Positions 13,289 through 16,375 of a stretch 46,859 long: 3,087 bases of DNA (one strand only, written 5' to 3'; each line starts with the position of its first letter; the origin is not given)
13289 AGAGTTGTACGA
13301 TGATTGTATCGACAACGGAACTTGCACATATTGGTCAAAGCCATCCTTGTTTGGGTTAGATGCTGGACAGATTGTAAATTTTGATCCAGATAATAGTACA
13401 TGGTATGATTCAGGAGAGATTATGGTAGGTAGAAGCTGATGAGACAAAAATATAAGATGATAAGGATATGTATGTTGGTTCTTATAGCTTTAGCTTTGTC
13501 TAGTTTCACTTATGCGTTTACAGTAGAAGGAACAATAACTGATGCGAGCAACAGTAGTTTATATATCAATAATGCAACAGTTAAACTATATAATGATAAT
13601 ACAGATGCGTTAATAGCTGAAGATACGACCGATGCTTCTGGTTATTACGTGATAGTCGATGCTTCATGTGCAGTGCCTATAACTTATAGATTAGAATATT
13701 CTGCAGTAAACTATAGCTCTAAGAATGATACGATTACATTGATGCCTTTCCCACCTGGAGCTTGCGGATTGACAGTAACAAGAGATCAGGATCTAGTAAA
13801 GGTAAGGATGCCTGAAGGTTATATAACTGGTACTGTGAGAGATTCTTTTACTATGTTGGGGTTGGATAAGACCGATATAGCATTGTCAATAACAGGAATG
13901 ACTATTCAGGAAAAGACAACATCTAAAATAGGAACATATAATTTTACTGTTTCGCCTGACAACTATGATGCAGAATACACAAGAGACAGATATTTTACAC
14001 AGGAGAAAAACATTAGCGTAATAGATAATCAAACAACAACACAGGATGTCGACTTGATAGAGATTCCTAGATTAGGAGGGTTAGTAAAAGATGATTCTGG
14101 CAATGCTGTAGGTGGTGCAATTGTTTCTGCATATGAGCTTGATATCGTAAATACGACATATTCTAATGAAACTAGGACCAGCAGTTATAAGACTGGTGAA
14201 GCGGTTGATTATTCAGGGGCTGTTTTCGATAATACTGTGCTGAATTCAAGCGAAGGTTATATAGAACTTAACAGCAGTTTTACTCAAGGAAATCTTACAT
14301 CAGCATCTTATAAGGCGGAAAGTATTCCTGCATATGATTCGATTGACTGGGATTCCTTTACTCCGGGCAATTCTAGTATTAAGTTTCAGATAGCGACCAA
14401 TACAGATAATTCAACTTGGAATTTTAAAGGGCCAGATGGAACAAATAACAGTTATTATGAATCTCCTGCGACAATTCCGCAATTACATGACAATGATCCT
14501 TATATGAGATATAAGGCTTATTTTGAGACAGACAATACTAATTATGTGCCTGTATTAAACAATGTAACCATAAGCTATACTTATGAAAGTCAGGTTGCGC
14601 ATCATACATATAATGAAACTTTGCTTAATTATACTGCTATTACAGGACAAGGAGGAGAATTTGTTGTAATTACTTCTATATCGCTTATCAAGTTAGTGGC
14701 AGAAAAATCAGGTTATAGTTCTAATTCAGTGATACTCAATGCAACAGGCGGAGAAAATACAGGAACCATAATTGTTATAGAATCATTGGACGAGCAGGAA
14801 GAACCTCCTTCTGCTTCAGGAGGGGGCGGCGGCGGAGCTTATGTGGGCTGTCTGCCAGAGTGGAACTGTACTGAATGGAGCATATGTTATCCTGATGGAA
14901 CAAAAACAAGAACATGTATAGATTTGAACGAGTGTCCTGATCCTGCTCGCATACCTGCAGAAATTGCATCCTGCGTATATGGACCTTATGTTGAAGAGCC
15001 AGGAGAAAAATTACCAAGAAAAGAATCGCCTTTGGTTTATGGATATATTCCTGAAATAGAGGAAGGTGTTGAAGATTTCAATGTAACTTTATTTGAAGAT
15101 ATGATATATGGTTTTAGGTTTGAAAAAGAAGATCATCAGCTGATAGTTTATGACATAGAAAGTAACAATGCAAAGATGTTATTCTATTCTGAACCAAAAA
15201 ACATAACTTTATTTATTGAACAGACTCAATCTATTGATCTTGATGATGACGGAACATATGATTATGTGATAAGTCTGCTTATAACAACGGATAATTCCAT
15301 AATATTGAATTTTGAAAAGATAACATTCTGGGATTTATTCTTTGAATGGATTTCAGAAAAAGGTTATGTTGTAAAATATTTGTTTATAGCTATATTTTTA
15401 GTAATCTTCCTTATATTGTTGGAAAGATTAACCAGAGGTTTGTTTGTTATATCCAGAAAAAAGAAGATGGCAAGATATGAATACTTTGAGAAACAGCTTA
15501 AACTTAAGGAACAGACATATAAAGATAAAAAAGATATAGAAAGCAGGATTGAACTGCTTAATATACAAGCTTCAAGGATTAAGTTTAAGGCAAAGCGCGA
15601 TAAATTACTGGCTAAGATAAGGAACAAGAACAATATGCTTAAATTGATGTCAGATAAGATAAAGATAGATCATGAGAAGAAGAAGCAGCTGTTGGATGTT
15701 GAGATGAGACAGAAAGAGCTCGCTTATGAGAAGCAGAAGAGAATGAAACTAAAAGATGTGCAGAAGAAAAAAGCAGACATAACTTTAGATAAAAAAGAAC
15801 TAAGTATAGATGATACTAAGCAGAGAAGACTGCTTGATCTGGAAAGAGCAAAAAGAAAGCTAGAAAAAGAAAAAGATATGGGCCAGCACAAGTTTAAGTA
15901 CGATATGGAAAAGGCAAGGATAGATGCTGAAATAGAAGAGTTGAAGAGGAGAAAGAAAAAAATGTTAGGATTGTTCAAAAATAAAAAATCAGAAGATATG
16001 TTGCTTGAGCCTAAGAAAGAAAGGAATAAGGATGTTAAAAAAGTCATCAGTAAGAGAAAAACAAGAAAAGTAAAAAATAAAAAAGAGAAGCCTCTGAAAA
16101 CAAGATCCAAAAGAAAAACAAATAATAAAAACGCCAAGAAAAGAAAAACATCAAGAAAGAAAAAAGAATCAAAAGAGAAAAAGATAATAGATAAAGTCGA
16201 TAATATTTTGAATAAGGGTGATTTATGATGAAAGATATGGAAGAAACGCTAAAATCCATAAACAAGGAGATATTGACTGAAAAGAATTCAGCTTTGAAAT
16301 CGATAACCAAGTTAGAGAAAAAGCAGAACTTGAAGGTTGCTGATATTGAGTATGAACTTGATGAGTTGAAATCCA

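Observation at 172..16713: Translationally coupled surface module: AbrB-like protein, anchorless 4,362-aa secreted giant, type-I membrane partner with long cytoplasmic tail, coiled-coil protein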

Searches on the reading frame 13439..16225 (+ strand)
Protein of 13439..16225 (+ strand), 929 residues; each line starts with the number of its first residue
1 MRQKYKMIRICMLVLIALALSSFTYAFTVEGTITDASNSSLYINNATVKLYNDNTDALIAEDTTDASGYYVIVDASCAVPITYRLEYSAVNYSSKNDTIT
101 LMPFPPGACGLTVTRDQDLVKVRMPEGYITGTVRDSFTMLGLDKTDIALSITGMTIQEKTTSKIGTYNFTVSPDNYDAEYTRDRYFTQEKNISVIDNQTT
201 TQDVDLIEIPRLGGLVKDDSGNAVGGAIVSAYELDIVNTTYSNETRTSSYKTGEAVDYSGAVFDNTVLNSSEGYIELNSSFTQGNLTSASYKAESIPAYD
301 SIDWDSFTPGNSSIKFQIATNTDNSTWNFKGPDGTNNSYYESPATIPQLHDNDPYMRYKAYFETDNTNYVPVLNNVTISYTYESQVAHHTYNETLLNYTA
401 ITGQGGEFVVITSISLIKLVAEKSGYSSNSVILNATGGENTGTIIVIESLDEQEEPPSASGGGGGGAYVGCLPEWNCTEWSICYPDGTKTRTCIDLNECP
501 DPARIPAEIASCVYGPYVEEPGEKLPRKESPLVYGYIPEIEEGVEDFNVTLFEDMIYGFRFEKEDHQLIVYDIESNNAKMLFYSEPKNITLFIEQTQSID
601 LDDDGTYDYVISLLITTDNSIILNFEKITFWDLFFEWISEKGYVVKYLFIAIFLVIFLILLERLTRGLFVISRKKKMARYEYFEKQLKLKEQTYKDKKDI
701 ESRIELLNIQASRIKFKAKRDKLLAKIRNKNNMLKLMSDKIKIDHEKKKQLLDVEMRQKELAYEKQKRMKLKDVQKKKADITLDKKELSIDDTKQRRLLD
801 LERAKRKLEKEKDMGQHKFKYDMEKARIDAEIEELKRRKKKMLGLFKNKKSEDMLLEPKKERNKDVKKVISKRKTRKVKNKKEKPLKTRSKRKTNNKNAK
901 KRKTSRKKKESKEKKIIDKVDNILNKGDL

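Call 5: search_protein_families(library=pfam, proteins=[window:13439-16225:+], max_evalue=0.01)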
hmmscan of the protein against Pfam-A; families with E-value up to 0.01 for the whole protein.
window:13439-16225:+ (929 aa): 2 families
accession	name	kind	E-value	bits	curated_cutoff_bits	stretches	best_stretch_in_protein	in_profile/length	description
PF13620.12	CarboxypepD_reg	-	7.7e-16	58.7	32.3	2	28-102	1-70/82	Carboxypeptidase regulatory-like domain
PF17210.9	SdrD_B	-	0.0071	17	29.7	0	43-72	24-52/112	SdrD B-like domain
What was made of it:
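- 13520..13744 (+): ORF3 CarboxypepD_reg / transthyretin-like domain (aa 28-102). The model shows further beta-sandwich domains up to aa ~257. Call 5 (58.7 bits, above the 32.3 cut-off).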

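Call 6: search_protein_families(library=ncbifam, proteins=[window:13439-16225:+], max_evalue=1)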
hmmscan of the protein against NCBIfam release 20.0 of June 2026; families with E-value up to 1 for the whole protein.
window:13439-16225:+ (929 aa): 0 families

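Call 9: find_homologous_proteins(query=window:13439-16225:+, max_evalue=0.001)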
Query window:13439-16225:+ (929 aa): 65 proteins with E <= 0.001 among 8000 candidates.
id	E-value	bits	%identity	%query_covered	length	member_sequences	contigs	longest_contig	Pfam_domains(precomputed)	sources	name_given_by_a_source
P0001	0.0e+0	2077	100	100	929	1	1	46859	PF13620.13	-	-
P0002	5.1e-26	110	37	15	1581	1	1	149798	PF00041.28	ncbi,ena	-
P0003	9.5e-21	92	50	11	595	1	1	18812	PF13715.13,PF07963.18,PF13620.13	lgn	-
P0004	3.2e-19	87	46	13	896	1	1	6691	PF13964.13,PF13415.13,PF01344.32,PF00041.28,PF16656.12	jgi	jgi:hypothetical protein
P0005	1.7e-18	85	49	11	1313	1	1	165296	PF25059.2,PF25833.1,PF01344.32,PF00041.28,PF09020.16,PF16656.12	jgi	jgi:hypothetical protein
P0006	5.2e-18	83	44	12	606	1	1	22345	PF13715.13,PF13620.13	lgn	-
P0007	1.9e-15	75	38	15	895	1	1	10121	-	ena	-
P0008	1.4e-14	72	43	9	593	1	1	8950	PF13715.13,PF08308.18,PF13620.13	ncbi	-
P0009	1.6e-14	71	34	16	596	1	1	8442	PF13620.13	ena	-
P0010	4.4e-14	70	24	41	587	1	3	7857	PF13620.13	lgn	-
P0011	1.1e-13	69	37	18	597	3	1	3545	PF07963.18,PF13620.13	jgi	jgi:prepilin-type N-terminal cleavage/methylation domain-containing protein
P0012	3.0e-13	67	48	8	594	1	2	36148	PF13715.13,PF13620.13,PF24107.2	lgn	-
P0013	3.2e-13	67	35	12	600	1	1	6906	PF13620.13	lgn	-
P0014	5.6e-13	66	41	11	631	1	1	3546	PF22494.4,PF09826.16,PF08309.18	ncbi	-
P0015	6.2e-13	66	35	12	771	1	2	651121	PF08308.18,PF13620.13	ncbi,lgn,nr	ncbi:MAG: prepilin-type N-terminal cleavage/methylation domain-containing protein [Patescibacteria g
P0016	7.0e-13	66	37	14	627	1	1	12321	PF13620.13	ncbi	-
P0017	1.2e-12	65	43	9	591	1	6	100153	PF13620.13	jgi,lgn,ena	-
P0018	2.3e-12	64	36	13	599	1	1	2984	PF13620.13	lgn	-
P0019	2.5e-12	64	27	41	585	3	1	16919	PF17802.8,PF13620.13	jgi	jgi:hypothetical protein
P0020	3.3e-12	64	42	10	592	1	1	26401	PF13715.13,PF02369.23,PF13620.13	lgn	-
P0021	4.0e-12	64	40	11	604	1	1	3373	PF07963.18,PF13620.13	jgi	-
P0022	4.6e-12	63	39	11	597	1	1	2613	PF07963.18,PF13620.13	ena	-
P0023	5.6e-12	63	41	11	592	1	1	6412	PF13620.13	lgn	-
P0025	4.1e-11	60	32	20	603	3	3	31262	PF13715.13,PF07963.18,PF17802.8,PF13620.13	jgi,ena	-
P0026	7.0e-11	59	51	8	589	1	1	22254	PF07963.18,PF13620.13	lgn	-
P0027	1.1e-10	59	32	14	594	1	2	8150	PF13620.13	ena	-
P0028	1.3e-10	59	42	10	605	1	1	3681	PF13620.13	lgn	-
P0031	2.4e-10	58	41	10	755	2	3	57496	PF13620.13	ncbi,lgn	-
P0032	2.6e-10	58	35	19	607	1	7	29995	PF07963.18,PF13620.13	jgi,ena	-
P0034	4.9e-10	57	33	19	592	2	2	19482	PF13715.13,PF17802.8,PF13620.13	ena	-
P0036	2.0e-9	55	27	36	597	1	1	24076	PF13620.13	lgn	-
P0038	4.4e-9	54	37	12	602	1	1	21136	PF13715.13,PF13620.13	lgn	-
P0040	4.9e-9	53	43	8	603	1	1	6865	PF13715.13,PF07963.18,PF17802.8,PF13620.13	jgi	-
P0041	5.0e-9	53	34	12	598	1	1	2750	PF13715.13,PF07963.18,PF17802.8,PF13620.13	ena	-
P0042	5.8e-9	53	26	39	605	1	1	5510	PF13715.13,PF08308.18,PF17802.8,PF13620.13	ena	-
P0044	1.4e-8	52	34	12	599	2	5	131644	PF13715.13,PF13620.13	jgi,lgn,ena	-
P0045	2.1e-8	51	29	23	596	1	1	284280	PF13715.13,PF17802.8,PF13620.13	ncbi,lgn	-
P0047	7.3e-8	49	35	11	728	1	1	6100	PF13715.13,PF08308.18,PF17802.8,PF13620.13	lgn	-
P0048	1.2e-7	49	26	33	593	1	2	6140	PF13715.13,PF07963.18,PF17802.8,PF13620.13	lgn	-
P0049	1.5e-7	48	32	12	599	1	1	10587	PF13715.13,PF17802.8,PF13620.13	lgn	-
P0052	9.0e-7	46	35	11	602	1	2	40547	PF07963.18,PF13620.13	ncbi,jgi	ncbi:MAG: hypothetical protein RIT04_167 [Candidatus Parcubacteria bacterium]|jgi:prepilin-type N-te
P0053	1.9e-6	45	27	36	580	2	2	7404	PF17802.8,PF13620.13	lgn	-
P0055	3.7e-6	44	29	22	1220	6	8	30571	PF07495.20,PF23194.2,PF16640.12,PF08308.18,PF17802.8,PF23193.2,PF00775.28,PF13620.13,PF20608.5,PF17210.10,PF13715.13,PF22902.3,PF01060.30,PF11974.15,PF14686.13,PF10577.16,PF09430.17,PF22904.4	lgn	-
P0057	1.1e-5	42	32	20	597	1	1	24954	PF07963.18,PF13620.13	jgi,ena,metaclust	metaclust:\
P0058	1.5e-5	42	41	8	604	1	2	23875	PF17802.8,PF13620.13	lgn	-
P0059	2.6e-5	41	27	36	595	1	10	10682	PF07963.18,PF13620.13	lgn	-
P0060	2.6e-5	41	30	11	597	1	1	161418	PF07963.18,PF13620.13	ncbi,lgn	-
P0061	3.3e-5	41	25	38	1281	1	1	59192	PF13620.13,PF15902.13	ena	-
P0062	4.0e-5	40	34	11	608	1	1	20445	PF07963.18,PF13620.13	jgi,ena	-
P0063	5.5e-5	40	28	16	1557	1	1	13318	PF07495.20,PF07210.19,PF08308.18,PF17802.8,PF23193.2,PF00775.28,PF13620.13,PF20608.5,PF17210.10,PF13715.13,PF22902.3,PF01060.30,PF11008.15,PF11974.15,PF14686.13,PF24421.2,PF09430.17,PF22904.4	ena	-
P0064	1.9e-4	38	35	10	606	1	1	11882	PF07963.18,PF13620.13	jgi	jgi:prepilin-type N-terminal cleavage/methylation domain-containing protein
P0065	2.1e-4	38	33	12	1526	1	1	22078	PF13715.13,PF16640.12,PF13620.13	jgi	jgi:hypothetical protein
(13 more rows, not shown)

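Call 89: predict_structure(alignment_id=A5)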
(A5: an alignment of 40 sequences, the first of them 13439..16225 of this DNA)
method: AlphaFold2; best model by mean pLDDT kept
length: 929 residues; sequences in the alignment: 40
mean_pLDDT: 62.5   pTM: 0.40
mean pLDDT of the five models: 62.5, 61.9, 60.6, 60.5, 60.0
residues with pLDDT >= 90: 114; 70-90: 298; 50-70: 178; < 50: 339
segments of 3 or more residues with pLDDT < 50: 1-36, 102-128, 134-143, 193-200, 260-277, 385-387, 396-408, 439-556, 583-628, 782-787, 874-884, 886-903
pLDDT, mean of each block of 10 residues (from residue 1): 35 38 36 49 83 84 84 63 74 55 43 33 36 46 66 81 75 70 55 46 55 78 82 78 73 63 41 46 88 89 84 89 95 96 94 95 87 90 57 49 47 74 93 67 36 37 32 32 39 36 35 29 32 27 32 50 57 58 40 36 38 35 34 63 76 84 80 78 84 82 69 50 62 77 84 87 86 74 47 80 93 80 93 85 62 90 57 47 39 42 55 78 60
secondary structure, 60 per line:
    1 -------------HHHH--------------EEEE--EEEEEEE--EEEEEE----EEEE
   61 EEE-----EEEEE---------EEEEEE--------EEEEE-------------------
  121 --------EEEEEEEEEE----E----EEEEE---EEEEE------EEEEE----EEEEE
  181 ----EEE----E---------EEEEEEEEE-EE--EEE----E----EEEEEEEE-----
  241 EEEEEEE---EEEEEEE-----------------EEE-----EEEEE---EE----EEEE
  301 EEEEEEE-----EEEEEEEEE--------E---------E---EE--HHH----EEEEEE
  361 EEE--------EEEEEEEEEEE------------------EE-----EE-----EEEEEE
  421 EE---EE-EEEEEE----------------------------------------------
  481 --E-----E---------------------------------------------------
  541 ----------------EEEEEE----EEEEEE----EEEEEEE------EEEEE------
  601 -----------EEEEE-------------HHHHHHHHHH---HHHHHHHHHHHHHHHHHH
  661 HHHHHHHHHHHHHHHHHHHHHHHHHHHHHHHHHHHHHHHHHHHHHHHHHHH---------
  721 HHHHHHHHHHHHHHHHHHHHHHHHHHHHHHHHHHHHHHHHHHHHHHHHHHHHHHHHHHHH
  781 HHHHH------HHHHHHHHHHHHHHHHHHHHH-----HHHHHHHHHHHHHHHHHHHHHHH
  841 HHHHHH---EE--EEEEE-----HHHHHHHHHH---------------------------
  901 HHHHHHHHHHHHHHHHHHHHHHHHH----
elements in order (helices of 4 or more, strands of 3 or more residues): H14-17 E32-35 E38-44 E47-52 E57-63 E69-73 E83-88 E97-101 E129-138 E148-152 E156-160 E167-171 E176-180 E185-187 E202-210 E216-218 E228-235 E241-247 E251-257 E275-277 E283-287 E297-307 E313-321 E355-363 E372-382 E415-422 E429-434 E557-562 E567-572 E577-583 E590-594 E612-616 H630-639 H643-711 H721-785 H792-812 H818-846 E854-858 H864-873 H901-925
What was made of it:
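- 13520..13744 (+): Call 89 (model).
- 14279..14581 (+): ORF3 conserved jelly-roll / CBM-like domain (aa 281-381). This is the only part of ORF3 with many homologues, mostly ~600-aa prepilin-type (N_methyl) proteins, several labelled Patescibacteria/Parcubacteria by their source. Call 89 (pLDDT 84-96).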

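Call 91: fold_search(model_id=the predicted structure, library=pdb)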
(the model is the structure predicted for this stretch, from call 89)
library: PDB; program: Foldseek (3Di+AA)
matches with E <= 10: 759; with E <= 0.001: 4
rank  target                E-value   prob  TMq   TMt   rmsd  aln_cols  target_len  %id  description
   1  6fwv_A                2.3e-04  0.92  0.09  0.14  41.1       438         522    9  The Bacillus anthracis TIE protein (released 2018-08-08)
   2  8eap_D                4.2e-04  0.69  0.08  0.14  24.0       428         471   10  Cryo-EM structure of the in-situ gp10-gp26 from bacteriophage P22 (released 2023-09-06)
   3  6fwv_B                6.8e-04  0.80  0.08  0.14  39.3       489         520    8  The Bacillus anthracis TIE protein (released 2018-08-08)
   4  5msx_A                8.3e-04  0.80  0.08  0.15  23.7       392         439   11  Glycoside hydrolase BT_3662 (released 2017-03-22)
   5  8xcj_F                1.3e-03  0.23  0.06  0.12  36.1       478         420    7  Open State of central tail fiber of bacteriophage lambda upon binding to LamB (gpJ713-LamB complex) (released 2024-05-01)
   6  8u10_1                1.3e-03  0.57  0.08  0.14  23.2       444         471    8  In situ cryo-EM structure of bacteriophage P22 gp1:gp4:gp5:gp10:gp9 N-term complex in conformation 1 at 3.2A resolutio (released 2023-11-22)
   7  9jg6_a                1.4e-03  0.54  0.09  0.15  24.9       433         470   10  The tail-complex structure of phage P22 (released 2025-02-26)
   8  8hcj_C                2.2e-03  0.44  0.09  0.14  20.9       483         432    7  Structure of GH43 family enzyme, Xylan 1, 4 Beta- xylosidase from pseudopedobacter saltans (released 2023-11-15)
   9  8d74_B                2.9e-03  0.16  0.06  0.11  31.4       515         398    9  Cryo-EM structure of human CNTF signaling complex: model containing the interaction core region (released 2023-03-29)
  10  8hcj_A                3.4e-03  0.44  0.09  0.15  20.9       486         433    8  Structure of GH43 family enzyme, Xylan 1, 4 Beta- xylosidase from pseudopedobacter saltans (released 2023-11-15)
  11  6fb3_A                3.7e-03  0.87  0.08  0.05  20.8       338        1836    8  Teneurin 2 Partial Extracellular Domain (released 2018-03-28)
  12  2g9f                  4.3e-03  0.98  0.08  0.33  15.9       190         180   10  Crystal structure of intein-tagged mouse PNGase C-terminal domain (released 2006-10-24)
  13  2df7_G                4.3e-03  0.63  0.10  0.18  25.9       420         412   10  Crystal structure of infectious bursal disease virus VP2 subviral particle (released 2006-06-27)
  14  2df7_E                4.6e-03  0.63  0.10  0.18  26.0       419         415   10  Crystal structure of infectious bursal disease virus VP2 subviral particle (released 2006-06-27)
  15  10ps                  5.3e-03  0.82  0.08  0.13  22.0       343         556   10  Crystal structure of SdrD A2-A3-B1-B2 domains from Staphylococcus aureus JH1 (released 2026-02-11)
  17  4a42_A                6.2e-03  0.99  0.08  0.42   8.0       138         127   17  CpGH89CBM32-6 produced by Clostridium perfringens (released 2012-04-04)
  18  4a42_B                6.2e-03  0.97  0.08  0.36   8.5       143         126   17  CpGH89CBM32-6 produced by Clostridium perfringens (released 2012-04-04)
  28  2cdo_A                1.5e-02  0.92  0.08  0.39  15.5       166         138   13  structure of agarase carbohydrate binding module in complex with neoagarohexaose (released 2006-02-16)
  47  5aq0_B                2.5e-02  1.00  0.08  0.62   3.8        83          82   22  The structure of the Transthyretin-like domain of the first catalytic domain of the HUMAN Carboxypeptidase D (released 2016-09-28)
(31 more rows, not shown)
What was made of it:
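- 13520..13744 (+): Call 91 (5aq0_B transthyretin-like domain, probability 1.00, TMt 0.62).
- On CarboxypepD_reg (PF13620): ORF3: 58.7 bits, two stretches (call 5), and a structural match to the transthyretin-like domain 5aq0 (call 91).
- ORF3's best-conserved domain resembles carbohydrate-binding modules, which suggests a ligand of its own (call 91).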
